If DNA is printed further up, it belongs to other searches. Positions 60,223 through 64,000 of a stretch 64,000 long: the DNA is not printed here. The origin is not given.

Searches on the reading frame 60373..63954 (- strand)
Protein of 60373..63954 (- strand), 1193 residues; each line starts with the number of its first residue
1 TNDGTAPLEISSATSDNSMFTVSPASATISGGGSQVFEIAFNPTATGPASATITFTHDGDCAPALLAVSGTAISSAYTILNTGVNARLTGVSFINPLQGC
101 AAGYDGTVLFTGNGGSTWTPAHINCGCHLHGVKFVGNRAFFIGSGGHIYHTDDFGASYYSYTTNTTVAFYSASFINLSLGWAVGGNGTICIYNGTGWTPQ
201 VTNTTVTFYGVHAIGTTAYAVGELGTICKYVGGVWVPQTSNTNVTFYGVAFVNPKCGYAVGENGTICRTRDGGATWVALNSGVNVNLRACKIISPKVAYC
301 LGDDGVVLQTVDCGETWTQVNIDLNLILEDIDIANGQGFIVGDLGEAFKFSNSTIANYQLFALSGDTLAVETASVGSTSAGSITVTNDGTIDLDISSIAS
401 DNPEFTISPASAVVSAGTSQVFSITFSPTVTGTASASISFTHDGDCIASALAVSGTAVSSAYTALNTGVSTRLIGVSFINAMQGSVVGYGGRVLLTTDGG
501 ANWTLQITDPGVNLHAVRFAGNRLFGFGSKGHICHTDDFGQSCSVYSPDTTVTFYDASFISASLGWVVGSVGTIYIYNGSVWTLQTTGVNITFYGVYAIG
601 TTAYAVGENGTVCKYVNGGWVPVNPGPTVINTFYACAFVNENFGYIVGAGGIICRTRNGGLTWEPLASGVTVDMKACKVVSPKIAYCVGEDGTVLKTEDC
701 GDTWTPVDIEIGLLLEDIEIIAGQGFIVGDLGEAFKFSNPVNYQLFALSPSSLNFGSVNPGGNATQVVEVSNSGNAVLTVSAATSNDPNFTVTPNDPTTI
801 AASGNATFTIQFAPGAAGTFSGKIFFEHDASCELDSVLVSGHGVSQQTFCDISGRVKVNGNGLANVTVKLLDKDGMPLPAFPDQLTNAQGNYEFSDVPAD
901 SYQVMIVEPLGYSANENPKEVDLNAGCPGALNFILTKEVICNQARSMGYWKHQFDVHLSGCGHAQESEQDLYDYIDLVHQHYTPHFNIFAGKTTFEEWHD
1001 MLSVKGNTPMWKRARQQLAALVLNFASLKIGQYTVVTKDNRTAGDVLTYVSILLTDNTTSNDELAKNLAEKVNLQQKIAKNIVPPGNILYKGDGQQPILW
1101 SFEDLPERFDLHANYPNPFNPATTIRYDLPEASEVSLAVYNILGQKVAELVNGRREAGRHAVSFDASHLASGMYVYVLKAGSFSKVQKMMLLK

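Call 58: search_protein_families(library=pfam, proteins=[window:60373-63954:-], max_evalue=0.0001)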
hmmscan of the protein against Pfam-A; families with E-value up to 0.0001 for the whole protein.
window:60373-63954:- (1193 aa): 14 families
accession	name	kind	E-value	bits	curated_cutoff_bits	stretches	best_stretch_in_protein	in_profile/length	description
PF14870.12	PSII_BNR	-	1.8e-39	136.3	27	4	235-326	9-103/303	Photosynthesis system II assembly factor YCF48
PF22544.2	HYDIN_VesB_CFA65-like_Ig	-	1.6e-30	105.7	25.5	3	748-831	5-89/100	HYDIN/CFA65/VesB-like, Ig-like domain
PF15780.11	ASH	-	3e-28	98.3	27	3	367-444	13-92/98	Abnormal spindle-like microcephaly-assoc'd, ASPM-SPD-2-Hydin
PF12371.14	TMEM131_like_N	-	1.2e-16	61.1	28.8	1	747-826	2-82/84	Transmembrane protein 131-like N-terminal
PF22073.2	Cep192_D4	-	7.7e-15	55.5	35.5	1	750-841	8-109/112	Cep192 domain 4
PF24507.1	Ig_CFAP65_4th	-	9.4e-15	55.2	27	0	383-436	2-56/76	CFAP65, fourth Ig-like domain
PF22067.2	Cep192_D3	-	3.1e-13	50.1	27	0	372-431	12-72/99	Cep192 domain 3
PF07610.17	DUF1573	-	1.6e-12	47.7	26.1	0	1-71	26-97/98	Protein of unknown function (DUF1573)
PF15902.12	Sortilin-Vps10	-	2.4e-11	43.5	33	0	107-168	2-67/446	Sortilin, neurotensin receptor 3,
PF18962.6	Por_Secre_tail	-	1.5e-10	41.7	27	1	1115-1190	2-74/75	Secretion system C-terminal sorting domain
PF17210.9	SdrD_B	-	1.3e-07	32.2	29.7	1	859-917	20-75/112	SdrD B-like domain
PF13620.12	CarboxypepD_reg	-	2.4e-07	31.5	32.3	1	852-935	2-81/82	Carboxypeptidase regulatory-like domain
PF13860.13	FlgD_ig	-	4.5e-05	23.8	27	0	1124-1180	13-75/79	FlgD Ig-like domain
PF17802.7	SpaA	-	8.4e-05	23.1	23.1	0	859-924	12-77/91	Prealbumin-like fold domain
